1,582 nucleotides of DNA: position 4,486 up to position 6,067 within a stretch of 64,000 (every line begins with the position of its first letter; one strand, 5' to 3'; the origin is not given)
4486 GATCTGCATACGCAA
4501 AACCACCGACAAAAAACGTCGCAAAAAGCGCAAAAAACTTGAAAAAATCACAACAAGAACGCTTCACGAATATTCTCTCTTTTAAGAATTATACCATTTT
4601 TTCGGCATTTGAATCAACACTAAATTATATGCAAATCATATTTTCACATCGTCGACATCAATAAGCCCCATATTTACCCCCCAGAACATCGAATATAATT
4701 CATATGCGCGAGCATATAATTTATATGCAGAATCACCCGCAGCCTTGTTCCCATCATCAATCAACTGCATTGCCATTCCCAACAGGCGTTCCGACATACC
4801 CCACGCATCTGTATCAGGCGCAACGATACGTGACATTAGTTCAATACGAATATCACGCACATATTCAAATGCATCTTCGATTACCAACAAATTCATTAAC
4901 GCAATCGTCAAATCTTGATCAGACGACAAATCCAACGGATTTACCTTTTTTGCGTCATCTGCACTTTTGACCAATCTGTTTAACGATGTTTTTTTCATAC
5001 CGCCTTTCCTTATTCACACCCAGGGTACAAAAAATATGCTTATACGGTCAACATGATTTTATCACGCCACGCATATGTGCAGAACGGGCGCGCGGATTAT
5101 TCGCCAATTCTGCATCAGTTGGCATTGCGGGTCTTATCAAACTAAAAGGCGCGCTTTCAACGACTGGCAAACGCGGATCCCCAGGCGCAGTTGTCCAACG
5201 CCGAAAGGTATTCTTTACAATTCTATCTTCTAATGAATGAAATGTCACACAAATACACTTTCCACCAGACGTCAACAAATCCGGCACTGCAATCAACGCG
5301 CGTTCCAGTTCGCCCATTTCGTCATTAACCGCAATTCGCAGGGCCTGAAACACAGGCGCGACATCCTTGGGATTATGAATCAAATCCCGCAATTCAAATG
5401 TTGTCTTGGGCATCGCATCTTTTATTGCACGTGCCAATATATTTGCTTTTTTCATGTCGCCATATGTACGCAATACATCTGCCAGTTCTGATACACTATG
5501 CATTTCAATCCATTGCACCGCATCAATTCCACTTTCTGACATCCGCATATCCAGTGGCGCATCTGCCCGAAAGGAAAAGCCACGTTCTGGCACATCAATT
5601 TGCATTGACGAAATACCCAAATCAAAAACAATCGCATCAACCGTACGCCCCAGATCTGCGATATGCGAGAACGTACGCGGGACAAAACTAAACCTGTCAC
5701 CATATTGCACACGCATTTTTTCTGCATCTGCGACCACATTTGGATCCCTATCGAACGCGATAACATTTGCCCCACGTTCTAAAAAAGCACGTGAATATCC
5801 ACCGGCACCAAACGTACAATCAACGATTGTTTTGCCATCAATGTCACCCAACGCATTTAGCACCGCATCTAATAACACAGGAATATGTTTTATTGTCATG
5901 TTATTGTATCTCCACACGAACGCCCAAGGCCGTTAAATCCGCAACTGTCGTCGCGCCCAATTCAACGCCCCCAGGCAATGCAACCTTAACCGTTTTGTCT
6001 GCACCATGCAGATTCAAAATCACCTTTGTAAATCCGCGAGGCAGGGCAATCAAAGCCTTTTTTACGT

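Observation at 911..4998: Operon of two large Cys-rich secreted proteins, one with an EGF-like motif and one with Ser/Arg-rich degenerate repeats, plus a small cytoplasmic ORF, replacing the usual dcw genes downstream of rsmH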

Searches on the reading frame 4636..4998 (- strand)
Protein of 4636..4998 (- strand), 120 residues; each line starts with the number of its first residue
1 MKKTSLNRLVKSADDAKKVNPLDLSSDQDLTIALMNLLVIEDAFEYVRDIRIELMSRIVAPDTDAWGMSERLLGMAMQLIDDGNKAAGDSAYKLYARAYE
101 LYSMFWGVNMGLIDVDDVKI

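Call 3: search_protein_families(library=pfam, proteins=[window:4636-4998:-], max_evalue=1)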
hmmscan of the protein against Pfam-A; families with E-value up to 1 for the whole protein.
window:4636-4998:- (120 aa): 1 family
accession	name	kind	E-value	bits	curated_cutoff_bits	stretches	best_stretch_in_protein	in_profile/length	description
PF20308.4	TPR-S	-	0.05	14.6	27.6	1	9-106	5-93/102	Tetratricopeptide Repeats-Sensor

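Call 4: search_protein_families(library=ncbifam, proteins=[window:4636-4998:-], max_evalue=1)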
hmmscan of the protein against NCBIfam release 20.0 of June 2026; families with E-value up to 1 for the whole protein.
window:4636-4998:- (120 aa): 0 families

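Call 77: search_solved_structures(query=A3, max_evalue=10)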
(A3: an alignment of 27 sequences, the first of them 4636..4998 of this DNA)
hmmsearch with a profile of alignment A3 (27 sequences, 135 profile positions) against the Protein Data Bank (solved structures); distinct sequences matched with E-value up to 10: 4.
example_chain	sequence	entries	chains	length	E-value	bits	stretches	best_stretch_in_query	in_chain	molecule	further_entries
8qah_A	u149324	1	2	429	3.4e-05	27.4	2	49-115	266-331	sc-CC-8-58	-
7rbw_A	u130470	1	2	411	0.039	17.4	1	4-46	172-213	Biliverdin bindin serpin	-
4m3l_A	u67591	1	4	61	0.42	14.1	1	52-98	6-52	E3 ubiquitin-protein ligase TRIM63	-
9min_D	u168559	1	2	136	0.74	13.3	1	72-111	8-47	designed minibinder KH46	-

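Call 78: search_protein_families(library=pfam, alignment_id=A3, max_evalue=1)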
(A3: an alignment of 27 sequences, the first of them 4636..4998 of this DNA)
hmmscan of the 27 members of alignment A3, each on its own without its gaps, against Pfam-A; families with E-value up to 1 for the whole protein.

A. member 1, window:4636-4998:- (120 aa): 1 family
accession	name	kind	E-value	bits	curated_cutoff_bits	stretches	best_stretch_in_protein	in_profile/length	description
PF20308.4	TPR-S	-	0.05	14.6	27.6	1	9-106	5-93/102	Tetratricopeptide Repeats-Sensor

B. families by the number of members that match (of 27 scanned): 15 families
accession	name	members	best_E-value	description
PF15699.10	NPR1_interact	7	0.018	NPR1 interacting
PF20308.4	TPR-S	2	0.05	Tetratricopeptide Repeats-Sensor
PF06287.16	DUF1039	1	0.0069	Protein of unknown function (DUF1039)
PF06851.17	DUF1247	1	0.017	Protein of unknown function (DUF1247)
PF19833.4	RecG_dom3_C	1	0.035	ATP-dependent DNA helicase RecG, domain 3, C-terminal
PF15922.10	YjeJ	1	0.035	YjeJ-like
PF19065.6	P8_CR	1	0.044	Minor capsid protein P8 central region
PF23704.1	WH_GTF3C1_N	1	0.053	General transcription factor 3C polypeptide 1, winged-helix domain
PF24211.1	DUF7432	1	0.057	Family of unknown function (DUF7432)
PF04088.18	Peroxin-13_N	1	0.057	Peroxin 13, N-terminal region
PF00310.26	GATase_2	1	0.077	Glutamine amidotransferases class-II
PF01591.24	6PF2K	1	0.084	6-phosphofructo-2-kinase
PF22112.2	OmcA-like_N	1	0.12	OmcA-like N-terminal domain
PF06090.18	Ins_P5_2-kin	1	0.17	Inositol-pentakisphosphate 2-kinase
PF23476.1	DUF7132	1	0.2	Family of unknown function (DUF7132)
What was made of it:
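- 4636..4998 (-): 120-aa ORF ('o120') with no signal peptide, no TM segment and no cysteine. It is the short form of a conserved family with the N-terminal motif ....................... No Pfam or PDB match (calls 3, 77, 78).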

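Call 80: search_protein_families(library=padloc, proteins=[window:4636-4998:-], max_evalue=0.1)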
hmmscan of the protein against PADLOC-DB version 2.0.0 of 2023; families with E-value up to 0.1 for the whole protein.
window:4636-4998:- (120 aa): 0 families

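Call 81: search_protein_families(library=phrogs, proteins=[window:4636-4998:-], max_evalue=0.1)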
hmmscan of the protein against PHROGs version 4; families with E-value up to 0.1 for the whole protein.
window:4636-4998:- (120 aa): 0 families

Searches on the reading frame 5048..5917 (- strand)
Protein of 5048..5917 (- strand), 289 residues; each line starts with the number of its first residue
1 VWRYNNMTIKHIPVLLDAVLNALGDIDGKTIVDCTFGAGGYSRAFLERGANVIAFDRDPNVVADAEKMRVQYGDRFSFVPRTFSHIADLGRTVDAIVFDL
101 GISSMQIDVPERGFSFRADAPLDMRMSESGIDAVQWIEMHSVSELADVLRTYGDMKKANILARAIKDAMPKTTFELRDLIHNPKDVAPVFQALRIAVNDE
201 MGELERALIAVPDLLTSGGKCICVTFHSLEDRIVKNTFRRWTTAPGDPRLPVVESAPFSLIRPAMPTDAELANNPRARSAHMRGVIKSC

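Call 3: search_protein_families(library=pfam, proteins=[window:5048-5917:-], max_evalue=1)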
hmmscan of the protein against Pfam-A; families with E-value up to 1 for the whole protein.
window:5048-5917:- (289 aa): 6 families
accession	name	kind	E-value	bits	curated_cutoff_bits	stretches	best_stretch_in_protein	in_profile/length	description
PF01795.25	Methyltransf_5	-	1.3e-70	238.8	27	1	9-285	2-306/309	MraW methylase family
PF13649.12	Methyltransf_25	-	9.2e-05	23.5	27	1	31-98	1-70/97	Methyltransferase domain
PF01728.25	FtsJ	-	0.001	19.5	24.1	1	25-103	20-102/181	FtsJ-like methyltransferase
PF08241.18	Methyltransf_11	-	0.014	16.5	21.2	1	33-98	2-66/95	Methyltransferase domain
PF13847.12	Methyltransf_31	-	0.11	12.6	27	1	27-97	3-79/145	Methyltransferase domain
PF09445.16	Methyltransf_15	-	0.26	11.3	22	1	29-73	2-46/165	RNA cap guanine-N2 methyltransferase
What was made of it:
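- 5048..5917 (-): rsmH (16S rRNA m4C1402 methyltransferase), context gene. It overlaps the 3' end of dnaE (5901-9308) by 17 nt. Pfam Methyltransf_5 E = 1.3e-70 (call 3).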

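Call 4: search_protein_families(library=ncbifam, proteins=[window:5048-5917:-], max_evalue=1)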
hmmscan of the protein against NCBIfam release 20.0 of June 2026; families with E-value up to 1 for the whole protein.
window:5048-5917:- (289 aa): 7 families
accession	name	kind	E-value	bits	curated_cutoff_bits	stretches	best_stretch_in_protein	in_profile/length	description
TIGR00006.1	TIGR00006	equivalog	8.5e-68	229.1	154.3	1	8-285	5-307/310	16S rRNA (cytosine(1402)-N(4))-methyltransferase RsmH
NF043040.1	corrin_prot_MT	hypoth_equivalog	1.3e-06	28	180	1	7-108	22-126/216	corrinoid protein-associated methyltransferase CpaM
TIGR04290.1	meth_Rta_06860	hypoth_equivalog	4e-05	23.2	300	1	25-98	47-121/226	TIGR04290 family methyltransferase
TIGR02021.1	BchM-ChlM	equivalog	0.00013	21.5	158.9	1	17-78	42-107/218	magnesium protoporphyrin IX methyltransferase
NF007610.0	PRK10258.1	equivalog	0.0024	17.2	342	1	17-67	32-82/251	malonyl-ACP O-methyltransferase BioC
TIGR01983.1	UbiG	equivalog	0.021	14.1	102.95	1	9-71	30-93/228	bifunctional 2-polyprenyl-6-hydroxyphenol methylase/3-demethylubiquinol 3-O-methyltransferase UbiG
NF053511.1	tRNA_U34_MnmM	equivalog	0.037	13.6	135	1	27-101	17-97/183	tRNA 5-(aminomethyl)-2-thiouridylate-methyltransferase MnmM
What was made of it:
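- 5048..5917 (-): TIGR00006 at 229 bits (call 4).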
